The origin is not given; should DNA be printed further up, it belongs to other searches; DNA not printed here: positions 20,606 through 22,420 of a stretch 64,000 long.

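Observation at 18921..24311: KpsC/KpsS-like capsule protein with MsbA-like ABC exporter adjacent to CMP-nonulosonate synthesis; a candidate nonulosonate/Kdo-type transferase and ABC-dependent export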

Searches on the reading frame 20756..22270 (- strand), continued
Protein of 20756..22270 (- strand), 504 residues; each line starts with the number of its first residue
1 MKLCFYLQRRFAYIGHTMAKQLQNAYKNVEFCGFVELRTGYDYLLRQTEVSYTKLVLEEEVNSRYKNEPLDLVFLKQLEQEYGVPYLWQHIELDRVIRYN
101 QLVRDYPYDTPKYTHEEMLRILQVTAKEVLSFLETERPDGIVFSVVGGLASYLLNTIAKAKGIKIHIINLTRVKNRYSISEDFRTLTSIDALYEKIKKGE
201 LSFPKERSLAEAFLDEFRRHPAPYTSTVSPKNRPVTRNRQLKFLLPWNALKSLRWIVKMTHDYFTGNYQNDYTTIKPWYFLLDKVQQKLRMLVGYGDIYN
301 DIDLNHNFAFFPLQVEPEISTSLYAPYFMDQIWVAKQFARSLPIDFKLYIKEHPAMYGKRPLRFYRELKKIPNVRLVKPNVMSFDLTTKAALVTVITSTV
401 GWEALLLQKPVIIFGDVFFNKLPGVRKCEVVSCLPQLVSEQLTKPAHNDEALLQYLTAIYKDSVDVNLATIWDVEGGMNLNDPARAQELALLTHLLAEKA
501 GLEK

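Call 22: fold_search(model_id=the predicted structure, library=pdb)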
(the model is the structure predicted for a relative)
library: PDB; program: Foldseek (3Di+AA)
matches with E <= 10: 1522; with E <= 0.001: 258
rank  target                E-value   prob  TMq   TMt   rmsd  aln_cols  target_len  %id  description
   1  1f6d_A                1.4e-10  1.00  0.23  0.29  18.6       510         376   14  THE STRUCTURE OF UDP-N-ACETYLGLUCOSAMINE 2-EPIMERASE FROM E. COLI. (released 2000-12-13)
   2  6vlb_B                3.7e-10  1.00  0.24  0.30  18.4       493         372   12  Crystal structure of ligand-free UDP-GlcNAc 2-epimerase from Neisseria meningitidis (released 2020-11-11)
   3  3dzc_A                5.4e-10  1.00  0.23  0.30  18.5       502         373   11  2.35 Angstrom resolution structure of WecB (VC0917), a UDP-N-acetylglucosamine 2-epimerase from Vibrio cholerae. (released 2008-08-12)
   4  1f6d_C                6.3e-10  1.00  0.24  0.30  17.8       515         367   12  THE STRUCTURE OF UDP-N-ACETYLGLUCOSAMINE 2-EPIMERASE FROM E. COLI. (released 2000-12-13)
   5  6vlc_D                8.2e-10  1.00  0.22  0.29  18.5       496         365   13  Crystal structure of UDP-GlcNAc 2-epimerase from Neisseria meningitidis bound to UDP-GlcNAc (released 2020-11-11)
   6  6vlc_B                1.1e-09  1.00  0.23  0.30  18.4       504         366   13  Crystal structure of UDP-GlcNAc 2-epimerase from Neisseria meningitidis bound to UDP-GlcNAc (released 2020-11-11)
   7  6vlb_A                1.5e-09  1.00  0.23  0.30  18.6       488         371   14  Crystal structure of ligand-free UDP-GlcNAc 2-epimerase from Neisseria meningitidis (released 2020-11-11)
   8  3beo_A                1.8e-09  1.00  0.26  0.31  18.4       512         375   11  A Structural Basis for the allosteric regulation of non-hydrolyzing UDP-GlcNAc 2-epimerases (released 2008-02-19)
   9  1f6d_D                2.1e-09  1.00  0.22  0.29  18.8       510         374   13  THE STRUCTURE OF UDP-N-ACETYLGLUCOSAMINE 2-EPIMERASE FROM E. COLI. (released 2000-12-13)
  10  1f6d_B                3.1e-09  1.00  0.25  0.31  14.9       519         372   12  THE STRUCTURE OF UDP-N-ACETYLGLUCOSAMINE 2-EPIMERASE FROM E. COLI. (released 2000-12-13)
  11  8ahe_A                3.1e-09  1.00  0.22  0.28  19.3       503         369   12  PAC-FragmentDEL: Photoactivated covalent capture of DNA encoded fragments for hit discovery (released 2022-09-14)
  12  5enz_A                4.5e-09  1.00  0.26  0.32  14.9       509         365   12  S. aureus MnaA-UDP co-structure (released 2016-04-27)
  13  4fkz_A                6.1e-09  1.00  0.26  0.31  18.1       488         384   10  Crystal structure of Bacillus subtilis UDP-GlcNAc 2-epimerase in complex with UDP-GlcNAc and UDP (released 2013-05-08)
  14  8syd_B                6.1e-09  1.00  0.25  0.32  14.5       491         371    9  X-ray crystal structure of UDP-2,3-diacetamido-2,3-dideoxy-glucuronic acid-2-epimerase from Thermus thermophilus strai (released 2023-09-13)
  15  5enz_B                6.5e-09  1.00  0.25  0.31  15.8       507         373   12  S. aureus MnaA-UDP co-structure (released 2016-04-27)
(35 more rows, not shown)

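Call 23: find_encoding_contigs(protein=P0001, flank=10000, max_places=2)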
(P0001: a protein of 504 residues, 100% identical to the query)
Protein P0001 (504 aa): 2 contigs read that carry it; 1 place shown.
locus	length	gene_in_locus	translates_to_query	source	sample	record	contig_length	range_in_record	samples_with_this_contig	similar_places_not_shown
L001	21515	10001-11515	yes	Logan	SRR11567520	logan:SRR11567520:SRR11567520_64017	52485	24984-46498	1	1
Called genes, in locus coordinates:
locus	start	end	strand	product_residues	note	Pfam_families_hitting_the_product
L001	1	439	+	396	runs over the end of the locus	PF00534:Glycos_transf_1, PF13692:Glyco_trans_1_4, PF13524:Glyco_trans_1_2 (weak)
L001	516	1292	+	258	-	-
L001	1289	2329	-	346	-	PF01522:Polysacc_deac_1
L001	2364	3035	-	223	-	PF13489:Methyltransf_23, PF13847:Methyltransf_31, PF08241:Methyltransf_11, PF08242:Methyltransf_12 (weak), PF13649:Methyltransf_25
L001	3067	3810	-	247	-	PF02388:FemAB (weak)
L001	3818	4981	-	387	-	PF04230:PS_pyruv_trans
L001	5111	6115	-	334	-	PF03102:NeuB, PF08666:SAF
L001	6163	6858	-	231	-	-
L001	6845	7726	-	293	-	PF00294:PfkB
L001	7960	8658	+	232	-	PF01128:IspD (weak), PF02348:CTP_transf_3, PF12804:NTP_transf_3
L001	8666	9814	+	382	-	PF02350:Epimerase_2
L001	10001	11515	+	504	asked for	PF05159:Capsule_synth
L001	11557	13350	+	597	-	PF00664:ABC_membrane (weak), PF00005:ABC_tran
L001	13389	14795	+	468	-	PF03721:UDPG_MGDP_dh_N, PF00984:UDPG_MGDP_dh, PF03720:UDPG_MGDP_dh_C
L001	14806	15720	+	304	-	PF01073:3Beta_HSD, PF01370:Epimerase, PF02719:Polysacc_synt_2, PF04321:RmlD_sub_bind (weak), PF05368:NmrA (weak), PF07993:NAD_binding_4 (faint), PF13460:NAD_binding_10, PF16363:GDP_Man_Dehyd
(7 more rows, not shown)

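Call 25: find_related_loci(query=A1, collection=genome_contigs, flank=10000)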
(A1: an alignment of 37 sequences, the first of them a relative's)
Query A1 (504 aa) in genome_contigs; peptide patterns used: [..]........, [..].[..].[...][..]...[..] (x = any residue, [..] = any of these).
233 stretches matched a pattern; 128 encode a relative of the query (tblastn E <= 1e-3); the best 80 are kept; 80 distinct loci.
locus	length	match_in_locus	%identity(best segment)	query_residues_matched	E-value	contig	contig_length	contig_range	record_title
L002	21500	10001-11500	53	1-502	0e+0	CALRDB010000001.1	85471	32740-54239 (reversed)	MAG: Candidatus Nomurabacteria bacterium isolate MaH-04nov19-108 genome assembly, contig: MaH-04nov19-C405, whole genome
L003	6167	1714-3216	50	1-503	0e+0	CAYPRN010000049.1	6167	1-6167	MAG TPA_asm: uncultured Gammaproteobacteria bacterium isolate SRP178699_co2_510 genome assembly, contig: NODE_15114_leng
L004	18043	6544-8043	50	1-502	2e-176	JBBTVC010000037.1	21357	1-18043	MAG: Patescibacteria group bacterium isolate H14-bin026_1 H14_bin026_1_000000000037, whole genome shotgun sequence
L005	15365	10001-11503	48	1-503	2e-171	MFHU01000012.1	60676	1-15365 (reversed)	MAG: Candidatus Giovannonibacteria bacterium RIFCSPHIGHO2_12_FULL_44_22 rifcsphigho2_12_scaffold_481, whole genome shotg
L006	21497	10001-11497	49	2-502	8e-171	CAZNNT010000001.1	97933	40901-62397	MAG TPA_asm: uncultured Candidatus Saccharibacteria bacterium isolate SRP090828_co3_7 genome assembly, contig: NODE_10_l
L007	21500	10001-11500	49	2-503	8e-171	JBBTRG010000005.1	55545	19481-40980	MAG: Patescibacteria group bacterium isolate H32-bin003 H32_bin003_000000000005, whole genome shotgun sequence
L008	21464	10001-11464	49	1-488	2e-168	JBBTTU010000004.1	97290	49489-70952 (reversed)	MAG: Patescibacteria group bacterium isolate H51-bin151_1 H51_bin151_1_000000000004, whole genome shotgun sequence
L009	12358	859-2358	48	1-502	7e-167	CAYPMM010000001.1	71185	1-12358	MAG TPA_asm: uncultured Candidatus Saccharibacteria bacterium isolate binchicken_co38_445 genome assembly, contig: NODE_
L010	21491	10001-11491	46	1-499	6e-165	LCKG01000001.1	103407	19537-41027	MAG: Parcubacteria group bacterium GW2011_GWC1_45_13 UW93_C0001, whole genome shotgun sequence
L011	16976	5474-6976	47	1-502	2e-164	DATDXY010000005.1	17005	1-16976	MAG TPA_asm: Candidatus Paceibacterota bacterium isolate SMAG_U8151 k141_2110576, whole genome shotgun sequence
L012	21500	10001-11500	46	1-502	4e-164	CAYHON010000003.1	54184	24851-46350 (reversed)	MAG TPA_asm: uncultured Candidatus Saccharibacteria bacterium isolate ERP119705_co14_178 genome assembly, contig: NODE_3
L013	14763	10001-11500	46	2-503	2e-160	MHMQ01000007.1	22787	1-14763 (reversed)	MAG: Candidatus Niyogibacteria bacterium RIFCSPLOWO2_01_FULL_45_48 rifcsplowo2_01_scaffold_12014, whole genome shotgun s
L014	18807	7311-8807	48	1-503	2e-160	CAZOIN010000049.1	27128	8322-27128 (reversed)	MAG TPA_asm: uncultured Candidatus Saccharibacteria bacterium isolate binchicken_co203_272 genome assembly, contig: k141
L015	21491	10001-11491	47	1-504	6e-160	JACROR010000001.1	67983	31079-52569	MAG: Candidatus Niyogibacteria bacterium isolate NC_groundwater_1966_Pr3_S-0.2um_45_3 scaffold_67748, whole genome shotg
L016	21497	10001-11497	46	1-499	4e-160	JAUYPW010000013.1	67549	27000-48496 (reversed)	MAG: bacterium isolate C4_metabat.bin.59 C4_k141_643097, whole genome shotgun sequence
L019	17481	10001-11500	45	1-503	1e-156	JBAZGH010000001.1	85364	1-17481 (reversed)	MAG: Patescibacteria group bacterium isolate SO_2017_LW3_40 NODE_542_length_85364_cov_1.427420_LW162_2017, whole genome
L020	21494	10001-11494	45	1-502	3e-155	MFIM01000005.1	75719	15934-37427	MAG: Candidatus Giovannonibacteria bacterium RIFCSPLOWO2_02_FULL_45_28 rifcsplowo2_02_scaffold_144, whole genome shotgun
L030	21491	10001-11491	45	1-502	1e-145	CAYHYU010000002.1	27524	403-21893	MAG TPA_asm: uncultured Gammaproteobacteria bacterium isolate ERP119705_co15_619 genome assembly, contig: NODE_1455_leng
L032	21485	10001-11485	47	1-502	2e-145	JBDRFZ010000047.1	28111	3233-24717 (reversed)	MAG: Patescibacteria group bacterium isolate MEGAHIT-group-1.403 k141_3528368, whole genome shotgun sequence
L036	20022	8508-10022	45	1-502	5e-144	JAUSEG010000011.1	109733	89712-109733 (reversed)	MAG: bacterium isolate E14_maxbin.173 E14_k141_962385, whole genome shotgun sequence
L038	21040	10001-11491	46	1-502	4e-142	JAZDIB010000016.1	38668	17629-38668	MAG: Patescibacteria group bacterium isolate MEGAHIT-group-0.380 k141_3364462, whole genome shotgun sequence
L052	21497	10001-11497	43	1-502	6e-136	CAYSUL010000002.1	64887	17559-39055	MAG TPA_asm: uncultured Candidatus Saccharibacteria bacterium isolate SRP302447_co1_302 genome assembly, contig: NODE_13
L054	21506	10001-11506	43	1-499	9e-136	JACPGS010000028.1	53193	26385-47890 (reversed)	MAG: Candidatus Magasanikbacteria bacterium isolate NC_groundwater_394_Ag_B-0.1um_53_17 GD18-4_B1_scaffold_1698445, whol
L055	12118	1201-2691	42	1-502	1e-135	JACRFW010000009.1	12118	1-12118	MAG: Candidatus Magasanikbacteria bacterium isolate NC_groundwater_1735_Pr3_B-0.1um_49_411 SR-2_scaffold_141_451251, who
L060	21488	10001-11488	43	2-502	6e-134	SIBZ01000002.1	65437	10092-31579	MAG: Candidatus Taylorbacteria bacterium isolate Baikal-deep-G190 BACOMB-C1531, whole genome shotgun sequence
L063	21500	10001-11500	42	1-504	2e-130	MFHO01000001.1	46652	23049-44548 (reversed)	MAG: Candidatus Giovannonibacteria bacterium RIFCSPHIGHO2_02_FULL_45_13 rifcsphigho2_02_scaffold_1132, whole genome shot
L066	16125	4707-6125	43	1-475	6e-128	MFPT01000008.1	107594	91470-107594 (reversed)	MAG: Candidatus Magasanikbacteria bacterium RIFCSPHIGHO2_01_FULL_41_23 rifcsphigho2_01_scaffold_203, whole genome shotgu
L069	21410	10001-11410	40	1-472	2e-124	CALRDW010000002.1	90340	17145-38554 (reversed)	MAG: Candidatus Magasanikbacteria bacterium isolate Mag-100m-18 genome assembly, contig: Mag-100m-c23, whole genome shot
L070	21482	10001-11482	43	1-498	7e-124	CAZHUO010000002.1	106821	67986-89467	MAG TPA_asm: uncultured Gammaproteobacteria bacterium isolate SRP263991_co5_609 genome assembly, contig: NODE_423_length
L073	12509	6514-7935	40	1-476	3e-118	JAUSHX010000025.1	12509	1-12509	MAG: bacterium isolate E14_metabat.bin.210 E14_k141_1722524, whole genome shotgun sequence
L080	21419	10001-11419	42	1-475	2e-110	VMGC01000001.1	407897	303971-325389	MAG: Parcubacteria group bacterium Gr01-1014_8 G01um10148_scaffold_9, whole genome shotgun sequence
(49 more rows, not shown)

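Call 35: search_protein_families(library=pfam, proteins=[L032:12306-13307:+, L060:12394-13587:-, L008:32-766:-, L013:5-1141:-, L032:17098-18873:-, L030:121-1182:-, L055:5452-6699:+, L063:11531-12382:+, L013:7365-8132:-, L015:2269-3477:-], max_evalue=0.001)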
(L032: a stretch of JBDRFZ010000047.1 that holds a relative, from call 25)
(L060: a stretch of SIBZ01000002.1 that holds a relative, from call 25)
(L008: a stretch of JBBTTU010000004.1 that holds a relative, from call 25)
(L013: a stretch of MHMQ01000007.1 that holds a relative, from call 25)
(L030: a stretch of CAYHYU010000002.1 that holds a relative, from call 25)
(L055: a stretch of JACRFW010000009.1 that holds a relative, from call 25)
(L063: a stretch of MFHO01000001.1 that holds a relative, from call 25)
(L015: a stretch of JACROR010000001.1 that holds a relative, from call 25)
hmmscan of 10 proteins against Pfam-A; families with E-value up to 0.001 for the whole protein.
L032:12306-13307:+ (333 aa): 7 families
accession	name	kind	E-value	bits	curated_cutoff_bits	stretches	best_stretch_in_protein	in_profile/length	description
PF16363.11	GDP_Man_Dehyd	-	1.4e-41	143.5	27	1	5-323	1-332/332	GDP-mannose 4,6 dehydratase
PF01370.27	Epimerase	-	1.5e-40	139.6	20.9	1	4-248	1-230/240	NAD dependent epimerase/dehydratase family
PF07993.18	NAD_binding_4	-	1.9e-13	50.6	20.1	1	6-194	1-208/258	Male sterility protein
PF02719.21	Polysacc_synt_2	-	8.3e-11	42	20.2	2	157-282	132-252/293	Polysaccharide biosynthesis protein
PF04321.23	RmlD_sub_bind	-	8.9e-11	41.8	27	1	3-288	2-242/287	RmlD substrate binding domain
PF01073.25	3Beta_HSD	-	3.4e-05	23.4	22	1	5-234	1-220/280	3-beta hydroxysteroid dehydrogenase/isomerase family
PF08659.16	KR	-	0.0003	21.2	22.6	1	5-67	4-67/180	KR domain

L060:12394-13587:- (397 aa): 4 families
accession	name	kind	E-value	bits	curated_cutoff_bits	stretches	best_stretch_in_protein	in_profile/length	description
PF00534.26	Glycos_transf_1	-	1.9e-25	89.8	26.4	1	212-363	9-163/172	Glycosyl transferases group 1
PF13692.12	Glyco_trans_1_4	-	6.2e-22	78.8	27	1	220-357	3-141/142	Glycosyl transferases group 1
PF13439.12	Glyco_transf_4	-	3e-09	37.5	28.5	1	19-193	1-166/170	Glycosyltransferase Family 4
PF13579.12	Glyco_trans_4_4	-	7.1e-07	30.1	29.7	1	20-190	1-156/158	Glycosyl transferase 4-like domain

L008:32-766:- (244 aa): 2 families
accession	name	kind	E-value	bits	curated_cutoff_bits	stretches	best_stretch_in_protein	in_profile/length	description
PF02348.25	CTP_transf_3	-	1.8e-28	100.2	22.6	1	10-194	2-170/217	Cytidylyltransferase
PF12804.13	NTP_transf_3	-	0.001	19.7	27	0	23-142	15-123/160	MobA-like NTP transferase domain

L013:5-1141:- (378 aa): 4 families
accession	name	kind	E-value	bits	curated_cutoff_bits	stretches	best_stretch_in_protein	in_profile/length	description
PF01041.23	DegT_DnrJ_EryC1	-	2.5e-125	418.9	19.8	1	11-366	2-359/360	DegT/DnrJ/EryC1/StrS aminotransferase family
PF01053.26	Cys_Met_Meta_PP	-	6.5e-08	32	27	1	33-155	52-174/381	Cys/Met metabolism PLP-dependent enzyme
PF01212.27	Beta_elim_lyase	-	1.9e-06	27.9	27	1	33-266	32-268/288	Beta-eliminating lyase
PF00155.27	Aminotran_1_2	-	5.7e-05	22.9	19.7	1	34-126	40-151/361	Aminotransferase class I and II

L032:17098-18873:- (591 aa): 0 families

L030:121-1182:- (353 aa): 2 families
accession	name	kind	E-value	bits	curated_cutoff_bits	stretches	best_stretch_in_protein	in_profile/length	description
PF03102.20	NeuB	-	5.4e-87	291.7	22.1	1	38-279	1-241/241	NeuB family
PF08666.17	SAF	-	1.7e-10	41.7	21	1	294-350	2-62/63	SAF domain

L055:5452-6699:+ (415 aa): 6 families
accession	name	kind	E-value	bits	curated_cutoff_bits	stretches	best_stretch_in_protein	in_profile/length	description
PF08484.17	Methyltransf_14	-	2.3e-41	141.7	23.5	1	254-408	3-160/160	C-methyltransferase C-terminal domain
PF08421.16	Methyltransf_13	-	4.9e-18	65.5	31.3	1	12-73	1-62/62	Putative zinc binding domain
PF13489.12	Methyltransf_23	-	1e-14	55.1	27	1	94-246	9-162/164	Methyltransferase domain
PF08242.18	Methyltransf_12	-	1.5e-07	32.4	30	1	111-202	1-98/98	Methyltransferase domain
PF08241.18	Methyltransf_11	-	9.7e-06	26.6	21.2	1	111-203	1-94/95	Methyltransferase domain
PF13649.12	Methyltransf_25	-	0.00091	20.3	27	0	110-200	1-97/97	Methyltransferase domain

L063:11531-12382:+ (283 aa): 2 families
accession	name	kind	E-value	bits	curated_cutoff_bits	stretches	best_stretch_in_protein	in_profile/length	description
PF05050.19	Methyltransf_21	-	9.7e-22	78.3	22.7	1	84-244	1-171/173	Methyltransferase FkbM domain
PF01135.25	PCMT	-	1.5e-05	25.3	20.3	1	73-144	70-136/210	Protein-L-isoaspartate(D-aspartate) O-methyltransferase (PCMT)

L013:7365-8132:- (255 aa): 4 families
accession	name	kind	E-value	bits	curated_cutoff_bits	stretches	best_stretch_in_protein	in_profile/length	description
PF00977.27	His_biosynth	-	6.7e-62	209.3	23.6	1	8-237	1-227/228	Histidine biosynthesis protein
PF03060.21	NMO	-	6.4e-05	22.9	28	0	66-107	182-223/331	Nitronate monooxygenase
PF01207.24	Dus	-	0.00011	21.9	20.4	1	60-120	166-227/311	Dihydrouridine synthase (Dus)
PF02581.23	TMP-TENI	-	0.00015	21.6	27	0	159-231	110-179/180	Thiamine monophosphate synthase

L015:2269-3477:- (402 aa): 0 families

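Call 36: search_protein_families(library=pfam, proteins=[L002:7120-7755:-, L070:1913-2650:+, L069:13288-14274:-, L036:17323-18480:+, L038:8382-9890:-, L019:1491-3284:-, L054:630-1043:+, L073:9185-9577:-, L080:15820-16800:-, L032:3388-4716:-], max_evalue=0.001)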
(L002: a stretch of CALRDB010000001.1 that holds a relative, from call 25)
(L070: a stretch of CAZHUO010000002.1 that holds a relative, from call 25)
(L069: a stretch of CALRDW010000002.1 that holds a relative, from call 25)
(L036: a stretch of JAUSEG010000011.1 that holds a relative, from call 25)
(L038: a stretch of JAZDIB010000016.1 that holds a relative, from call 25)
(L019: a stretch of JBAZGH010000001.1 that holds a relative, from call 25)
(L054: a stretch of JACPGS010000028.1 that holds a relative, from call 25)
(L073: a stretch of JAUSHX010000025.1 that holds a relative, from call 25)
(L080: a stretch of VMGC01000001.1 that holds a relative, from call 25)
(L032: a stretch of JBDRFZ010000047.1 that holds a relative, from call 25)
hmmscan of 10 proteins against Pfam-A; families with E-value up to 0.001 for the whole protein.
L002:7120-7755:- (211 aa): 5 families
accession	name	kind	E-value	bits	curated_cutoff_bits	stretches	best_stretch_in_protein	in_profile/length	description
PF00117.34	GATase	-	1.8e-21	77.1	22.8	1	7-208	2-187/190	Glutamine amidotransferase class-I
PF07685.20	GATase_3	-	2.3e-06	27.8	27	1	32-107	29-114/196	CobB/CobQ-like glutamine amidotransferase domain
PF07722.19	Peptidase_C26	-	8.8e-06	26.1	20.5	1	66-194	96-219/219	Peptidase C26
PF01174.25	SNO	-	1.9e-05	25.1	27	0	19-95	12-87/188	SNO glutamine amidotransferase family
PF01965.30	DJ-1_PfpI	-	6.9e-05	23.1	26.6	1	34-92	56-111/165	DJ-1/PfpI family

L070:1913-2650:+ (245 aa): 1 family
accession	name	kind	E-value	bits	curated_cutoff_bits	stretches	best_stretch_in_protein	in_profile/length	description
PF00535.33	Glycos_transf_2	-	1.5e-25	90.5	23.3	1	13-175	1-167/168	Glycosyl transferase family 2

L069:13288-14274:- (328 aa): 5 families
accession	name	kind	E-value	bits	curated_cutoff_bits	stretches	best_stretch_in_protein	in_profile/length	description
PF22725.1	GFO_IDH_MocA_C3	-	2.1e-23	83.1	27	1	127-249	2-123/124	GFO/IDH/MocA C-terminal domain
PF01408.29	GFO_IDH_MocA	-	3e-21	76.8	24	1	1-117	1-119/120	Oxidoreductase family, NAD-binding Rossmann fold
PF02894.22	GFO_IDH_MocA_C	-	1.3e-16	61.5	22.9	1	130-327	1-217/218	Oxidoreductase family, C-terminal alpha/beta domain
PF03807.23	F420_oxidored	-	4.7e-05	24.3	21.6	1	4-70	3-69/94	NADP oxidoreductase coenzyme F420-dependent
PF02254.24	TrkA_N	-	0.00028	21.6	23.8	1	3-44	1-41/116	TrkA-N domain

L036:17323-18480:+ (385 aa): 1 family
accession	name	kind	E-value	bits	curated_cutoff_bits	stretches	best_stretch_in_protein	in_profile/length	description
PF02350.25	Epimerase_2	-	2.6e-76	257.2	30.6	1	28-370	2-347/347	UDP-N-acetylglucosamine 2-epimerase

L038:8382-9890:- (502 aa): 3 families
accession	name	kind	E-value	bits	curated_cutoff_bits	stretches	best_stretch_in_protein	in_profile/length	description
PF13440.11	Polysacc_synt_3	-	5.2e-61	206.9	23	1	41-335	1-292/293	Polysaccharide biosynthesis protein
PF01943.22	Polysacc_synt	-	1.1e-22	81.3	28.2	1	23-287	7-274/274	Polysaccharide biosynthesis protein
PF03023.19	MurJ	-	4.3e-06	26.1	27.4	1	237-442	215-427/451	Lipid II flippase MurJ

L019:1491-3284:- (597 aa): 3 families
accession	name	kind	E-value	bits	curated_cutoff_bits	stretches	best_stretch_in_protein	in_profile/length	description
PF00005.33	ABC_tran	-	1.1e-31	110.7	25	1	374-523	1-137/137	ABC transporter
PF00664.28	ABC_membrane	-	4.2e-14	53.3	28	1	28-305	3-267/274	ABC transporter transmembrane region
PF02463.25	SMC_N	-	1.7e-07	31.4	40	1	372-565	135-211/220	RecF/RecN/SMC N terminal domain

L054:630-1043:+ (137 aa): 0 families

L073:9185-9577:- (130 aa): 0 families

L080:15820-16800:- (326 aa): 2 families
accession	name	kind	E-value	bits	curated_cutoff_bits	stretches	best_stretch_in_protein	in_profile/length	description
PF00984.24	UDPG_MGDP_dh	-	1.1e-12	48.4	25.4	1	179-271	2-93/94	UDP-glucose/GDP-mannose dehydrogenase family, central domain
PF03721.20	UDPG_MGDP_dh_N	-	6.5e-05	23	27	0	126-154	150-178/187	UDP-glucose/GDP-mannose dehydrogenase family, NAD binding domain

L032:3388-4716:- (442 aa): 1 family
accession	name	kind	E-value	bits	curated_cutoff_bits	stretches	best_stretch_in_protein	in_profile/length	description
PF00202.27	Aminotran_3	-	7.7e-37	127.4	30.5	1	42-409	10-399/403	Aminotransferase class-III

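Call 43: list_cluster_members(proteins=[P0001])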
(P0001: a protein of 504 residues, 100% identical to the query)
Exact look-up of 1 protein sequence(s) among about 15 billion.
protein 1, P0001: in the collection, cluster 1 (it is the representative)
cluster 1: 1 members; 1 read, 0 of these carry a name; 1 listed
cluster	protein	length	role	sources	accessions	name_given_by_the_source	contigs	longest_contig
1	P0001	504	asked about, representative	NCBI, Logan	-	-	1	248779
